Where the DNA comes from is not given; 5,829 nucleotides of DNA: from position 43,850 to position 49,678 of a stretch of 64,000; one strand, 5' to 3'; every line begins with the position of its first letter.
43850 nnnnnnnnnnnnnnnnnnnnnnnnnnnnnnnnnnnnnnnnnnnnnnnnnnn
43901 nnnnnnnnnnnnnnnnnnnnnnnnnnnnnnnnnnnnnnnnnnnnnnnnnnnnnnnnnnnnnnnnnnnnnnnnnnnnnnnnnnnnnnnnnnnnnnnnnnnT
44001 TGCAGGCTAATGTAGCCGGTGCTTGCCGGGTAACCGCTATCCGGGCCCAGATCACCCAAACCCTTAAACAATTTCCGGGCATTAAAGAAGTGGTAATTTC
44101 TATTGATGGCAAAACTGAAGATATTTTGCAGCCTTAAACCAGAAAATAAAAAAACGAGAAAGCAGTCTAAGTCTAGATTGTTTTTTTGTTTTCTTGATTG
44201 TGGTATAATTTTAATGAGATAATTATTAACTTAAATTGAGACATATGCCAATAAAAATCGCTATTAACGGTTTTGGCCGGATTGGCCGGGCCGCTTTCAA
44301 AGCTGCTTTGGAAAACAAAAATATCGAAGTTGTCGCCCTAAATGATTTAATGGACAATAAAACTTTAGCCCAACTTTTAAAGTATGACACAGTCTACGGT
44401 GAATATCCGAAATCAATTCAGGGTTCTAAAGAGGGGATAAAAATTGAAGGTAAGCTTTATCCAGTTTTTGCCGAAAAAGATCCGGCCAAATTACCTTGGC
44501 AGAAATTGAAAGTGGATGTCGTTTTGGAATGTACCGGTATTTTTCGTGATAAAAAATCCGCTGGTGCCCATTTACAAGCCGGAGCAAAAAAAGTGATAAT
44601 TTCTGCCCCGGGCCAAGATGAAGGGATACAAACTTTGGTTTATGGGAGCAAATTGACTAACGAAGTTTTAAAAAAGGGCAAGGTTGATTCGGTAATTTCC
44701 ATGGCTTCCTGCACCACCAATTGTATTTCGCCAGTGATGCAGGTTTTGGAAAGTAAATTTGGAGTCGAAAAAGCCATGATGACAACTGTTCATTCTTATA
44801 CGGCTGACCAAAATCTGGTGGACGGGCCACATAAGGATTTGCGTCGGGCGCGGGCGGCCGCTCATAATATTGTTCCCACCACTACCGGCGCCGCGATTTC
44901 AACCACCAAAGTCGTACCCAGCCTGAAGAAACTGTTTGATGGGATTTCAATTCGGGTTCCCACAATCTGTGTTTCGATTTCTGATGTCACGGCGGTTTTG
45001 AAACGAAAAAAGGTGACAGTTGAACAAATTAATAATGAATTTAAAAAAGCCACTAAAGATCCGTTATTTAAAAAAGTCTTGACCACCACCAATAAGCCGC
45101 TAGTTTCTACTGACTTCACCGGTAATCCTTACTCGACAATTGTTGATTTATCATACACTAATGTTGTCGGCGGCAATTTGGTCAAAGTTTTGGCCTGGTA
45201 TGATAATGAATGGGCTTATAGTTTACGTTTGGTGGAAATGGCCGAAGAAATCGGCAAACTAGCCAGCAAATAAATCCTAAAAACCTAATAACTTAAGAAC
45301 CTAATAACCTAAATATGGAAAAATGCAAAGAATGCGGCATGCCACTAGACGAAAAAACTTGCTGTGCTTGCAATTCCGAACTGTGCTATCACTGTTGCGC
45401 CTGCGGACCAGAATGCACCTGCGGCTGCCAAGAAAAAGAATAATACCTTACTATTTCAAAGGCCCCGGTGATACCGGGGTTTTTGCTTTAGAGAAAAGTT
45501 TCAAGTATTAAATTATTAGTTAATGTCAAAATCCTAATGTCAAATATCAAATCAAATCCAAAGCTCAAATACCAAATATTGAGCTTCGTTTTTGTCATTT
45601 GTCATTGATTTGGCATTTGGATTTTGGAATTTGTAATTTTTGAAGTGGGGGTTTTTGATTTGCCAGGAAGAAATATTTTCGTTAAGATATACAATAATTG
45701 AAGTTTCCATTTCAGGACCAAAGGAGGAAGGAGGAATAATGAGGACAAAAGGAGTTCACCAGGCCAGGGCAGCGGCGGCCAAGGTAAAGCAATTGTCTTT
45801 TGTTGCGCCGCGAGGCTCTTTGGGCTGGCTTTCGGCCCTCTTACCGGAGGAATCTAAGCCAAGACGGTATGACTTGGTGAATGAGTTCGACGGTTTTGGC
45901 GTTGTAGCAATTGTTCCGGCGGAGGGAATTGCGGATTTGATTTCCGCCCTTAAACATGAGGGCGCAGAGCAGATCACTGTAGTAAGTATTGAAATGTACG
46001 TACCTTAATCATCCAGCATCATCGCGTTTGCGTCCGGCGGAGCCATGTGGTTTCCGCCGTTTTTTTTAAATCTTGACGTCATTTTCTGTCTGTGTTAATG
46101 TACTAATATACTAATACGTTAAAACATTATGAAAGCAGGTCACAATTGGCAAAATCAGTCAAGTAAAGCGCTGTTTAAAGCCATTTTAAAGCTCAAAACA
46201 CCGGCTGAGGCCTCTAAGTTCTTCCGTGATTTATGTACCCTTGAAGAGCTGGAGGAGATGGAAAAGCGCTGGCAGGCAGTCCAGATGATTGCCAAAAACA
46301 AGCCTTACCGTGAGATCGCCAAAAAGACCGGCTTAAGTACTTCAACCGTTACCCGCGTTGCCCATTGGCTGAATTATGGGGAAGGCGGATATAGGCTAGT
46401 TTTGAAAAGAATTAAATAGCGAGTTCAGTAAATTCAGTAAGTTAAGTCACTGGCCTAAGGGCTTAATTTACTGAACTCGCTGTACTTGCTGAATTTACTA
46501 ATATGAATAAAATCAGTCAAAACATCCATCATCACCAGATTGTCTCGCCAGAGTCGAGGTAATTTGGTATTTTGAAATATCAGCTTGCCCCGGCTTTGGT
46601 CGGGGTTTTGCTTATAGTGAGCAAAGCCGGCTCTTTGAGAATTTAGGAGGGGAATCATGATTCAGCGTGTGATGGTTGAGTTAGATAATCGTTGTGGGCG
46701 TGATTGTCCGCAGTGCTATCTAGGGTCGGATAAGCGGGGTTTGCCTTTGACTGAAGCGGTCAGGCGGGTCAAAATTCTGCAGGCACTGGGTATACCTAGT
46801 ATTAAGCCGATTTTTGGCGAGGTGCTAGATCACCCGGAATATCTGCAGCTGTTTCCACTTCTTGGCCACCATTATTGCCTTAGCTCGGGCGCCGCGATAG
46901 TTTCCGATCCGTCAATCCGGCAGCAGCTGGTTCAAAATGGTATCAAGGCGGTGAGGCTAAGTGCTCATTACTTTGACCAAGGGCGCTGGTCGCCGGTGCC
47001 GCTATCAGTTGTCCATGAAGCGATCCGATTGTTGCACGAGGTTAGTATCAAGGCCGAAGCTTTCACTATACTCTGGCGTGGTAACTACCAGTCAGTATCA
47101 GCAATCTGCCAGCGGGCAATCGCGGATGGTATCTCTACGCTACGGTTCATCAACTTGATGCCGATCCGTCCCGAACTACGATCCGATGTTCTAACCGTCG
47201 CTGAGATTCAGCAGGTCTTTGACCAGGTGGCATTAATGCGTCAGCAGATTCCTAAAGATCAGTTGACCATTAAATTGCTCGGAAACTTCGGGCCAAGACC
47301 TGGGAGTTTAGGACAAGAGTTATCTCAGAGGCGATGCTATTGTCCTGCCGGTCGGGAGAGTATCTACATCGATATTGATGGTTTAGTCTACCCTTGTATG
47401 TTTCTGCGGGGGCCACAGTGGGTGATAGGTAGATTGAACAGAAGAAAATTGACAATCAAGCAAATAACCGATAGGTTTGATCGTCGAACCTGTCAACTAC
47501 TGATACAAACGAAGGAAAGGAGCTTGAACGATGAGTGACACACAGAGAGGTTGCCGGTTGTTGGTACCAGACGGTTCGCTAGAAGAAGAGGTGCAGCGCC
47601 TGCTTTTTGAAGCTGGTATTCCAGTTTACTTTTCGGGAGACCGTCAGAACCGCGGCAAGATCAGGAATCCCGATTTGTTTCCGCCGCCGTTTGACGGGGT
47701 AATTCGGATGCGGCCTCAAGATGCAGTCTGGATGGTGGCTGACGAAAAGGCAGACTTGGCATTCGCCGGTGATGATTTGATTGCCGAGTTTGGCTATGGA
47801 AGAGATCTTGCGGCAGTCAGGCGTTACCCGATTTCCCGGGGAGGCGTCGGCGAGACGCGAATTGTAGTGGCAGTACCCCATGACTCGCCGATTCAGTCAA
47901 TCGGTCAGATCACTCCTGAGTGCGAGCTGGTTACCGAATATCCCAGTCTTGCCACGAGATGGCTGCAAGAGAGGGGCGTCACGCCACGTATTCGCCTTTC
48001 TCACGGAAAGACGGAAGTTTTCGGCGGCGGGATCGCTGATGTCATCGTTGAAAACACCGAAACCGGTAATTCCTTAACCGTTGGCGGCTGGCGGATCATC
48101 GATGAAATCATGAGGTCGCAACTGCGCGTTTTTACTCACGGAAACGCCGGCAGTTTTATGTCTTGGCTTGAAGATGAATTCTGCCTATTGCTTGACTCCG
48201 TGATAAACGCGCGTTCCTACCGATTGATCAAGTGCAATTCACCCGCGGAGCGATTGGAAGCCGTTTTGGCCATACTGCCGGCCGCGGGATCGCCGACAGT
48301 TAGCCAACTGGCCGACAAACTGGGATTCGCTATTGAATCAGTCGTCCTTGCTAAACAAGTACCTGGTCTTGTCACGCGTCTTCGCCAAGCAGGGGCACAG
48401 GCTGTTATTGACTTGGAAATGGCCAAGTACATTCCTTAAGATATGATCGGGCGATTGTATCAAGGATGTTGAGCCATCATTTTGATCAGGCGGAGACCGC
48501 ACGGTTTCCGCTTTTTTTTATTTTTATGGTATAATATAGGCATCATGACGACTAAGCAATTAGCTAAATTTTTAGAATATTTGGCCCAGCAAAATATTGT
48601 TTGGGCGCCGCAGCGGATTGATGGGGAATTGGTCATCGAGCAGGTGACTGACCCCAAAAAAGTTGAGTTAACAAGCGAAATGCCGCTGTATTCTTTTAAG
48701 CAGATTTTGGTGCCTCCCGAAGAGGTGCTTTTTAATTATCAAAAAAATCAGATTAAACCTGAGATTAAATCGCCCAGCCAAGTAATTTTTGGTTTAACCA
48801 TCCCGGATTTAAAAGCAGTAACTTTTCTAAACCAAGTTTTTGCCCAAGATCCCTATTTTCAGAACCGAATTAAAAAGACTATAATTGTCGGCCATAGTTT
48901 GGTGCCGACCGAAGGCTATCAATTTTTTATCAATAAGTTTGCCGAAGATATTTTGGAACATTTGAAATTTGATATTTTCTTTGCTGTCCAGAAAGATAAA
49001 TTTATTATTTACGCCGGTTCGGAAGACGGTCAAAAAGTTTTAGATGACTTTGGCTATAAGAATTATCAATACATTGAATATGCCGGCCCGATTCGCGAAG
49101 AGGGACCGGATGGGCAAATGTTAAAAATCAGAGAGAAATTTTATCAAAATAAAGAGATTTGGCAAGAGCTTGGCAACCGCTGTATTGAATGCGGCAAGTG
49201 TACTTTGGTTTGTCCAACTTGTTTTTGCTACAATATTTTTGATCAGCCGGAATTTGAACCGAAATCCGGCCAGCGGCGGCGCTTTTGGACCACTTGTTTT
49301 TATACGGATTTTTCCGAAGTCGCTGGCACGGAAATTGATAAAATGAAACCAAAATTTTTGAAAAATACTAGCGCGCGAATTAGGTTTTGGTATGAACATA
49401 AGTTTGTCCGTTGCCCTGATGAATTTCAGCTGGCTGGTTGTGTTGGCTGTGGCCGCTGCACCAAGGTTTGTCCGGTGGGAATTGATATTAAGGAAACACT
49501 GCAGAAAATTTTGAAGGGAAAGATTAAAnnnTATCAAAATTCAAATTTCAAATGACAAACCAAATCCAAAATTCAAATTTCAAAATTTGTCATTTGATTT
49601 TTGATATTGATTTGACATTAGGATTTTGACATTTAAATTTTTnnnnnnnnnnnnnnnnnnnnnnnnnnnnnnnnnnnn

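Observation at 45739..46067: Partial gene duplication: stand-alone HisG_C domain gene and its terminator mirror the 3' end and terminator of the hisG-like gene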

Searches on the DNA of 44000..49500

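Call 58: search_rna_families(source=window, start=44000, end=49500, threshold=evalue, max_evalue=1)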
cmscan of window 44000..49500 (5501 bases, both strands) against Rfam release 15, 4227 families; matches with E-value up to 1: 3.
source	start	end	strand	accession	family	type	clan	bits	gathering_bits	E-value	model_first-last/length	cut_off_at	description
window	45519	45630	+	RF04211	MIR5185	Gene; miRNA;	-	22.9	101.7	0.51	1-111/111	no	MIR5185 microRNA precursor family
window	46424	46492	-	RF03344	mir-5365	Gene; miRNA;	-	22.1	70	0.49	1-78/78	no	mir-5365 microRNA precursor family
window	48381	48525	+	RF00558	L20_leader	Cis-reg; leader;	-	21.9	58.7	0.64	1-127/127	no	Ribosomal protein L20 leader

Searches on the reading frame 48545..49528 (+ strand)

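Call 77: search_protein_families(library=pfam, proteins=[window:48545-49528:+], max_evalue=0.1)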
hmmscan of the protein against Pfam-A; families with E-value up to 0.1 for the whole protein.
window:48545-49528:+ (328 aa): 18 families
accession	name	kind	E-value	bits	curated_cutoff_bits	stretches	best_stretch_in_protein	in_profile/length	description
PF17179.9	Fer4_22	-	2.7e-27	95.9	27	1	212-313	1-95/95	4Fe-4S dicluster domain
PF13746.11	Fer4_18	-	5.1e-09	36.8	27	1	295-320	57-82/114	4Fe-4S dicluster domain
PF13237.11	Fer4_10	-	5.5e-09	36.3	25.5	2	296-312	6-25/53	4Fe-4S dicluster domain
PF13187.11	Fer4_9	-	2.9e-08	34.1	27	2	299-326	2-29/52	4Fe-4S dicluster domain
PF12797.12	Fer4_2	-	1.2e-07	31.7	24.5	2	297-311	8-22/22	4Fe-4S binding domain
PF13534.11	Fer4_17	-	5.6e-07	30.4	22.2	2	201-225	34-58/61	4Fe-4S dicluster domain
PF00037.32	Fer4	-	7.9e-07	29.1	21.1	2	299-312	8-21/24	4Fe-4S binding domain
PF13484.11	Fer4_16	-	1.2e-06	29.6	30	2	198-224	38-64/66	4Fe-4S double cluster binding domain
PF13183.11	Fer4_8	-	4.6e-06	27.5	27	2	211-313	3-68/68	4Fe-4S dicluster domain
PF12837.12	Fer4_6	-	7.1e-06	26.2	25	1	299-312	9-22/24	4Fe-4S binding domain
PF12838.12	Fer4_7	-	7.3e-06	26.8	27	2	212-313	1-52/52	4Fe-4S dicluster domain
PF14697.11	Fer4_21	-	6.2e-05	23.5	35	2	298-311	40-53/59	4Fe-4S dicluster domain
PF12800.12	Fer4_4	-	7.9e-05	23.1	24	1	298-312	3-17/17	4Fe-4S binding domain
PF25160.1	LdpA_Fe-S-bd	-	0.00013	22.2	27.6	1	297-313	26-42/49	LdpA Fe-S cluster-binding domain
PF12798.12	Fer4_3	-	0.00033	21.7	27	1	299-313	1-15/15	4Fe-4S binding domain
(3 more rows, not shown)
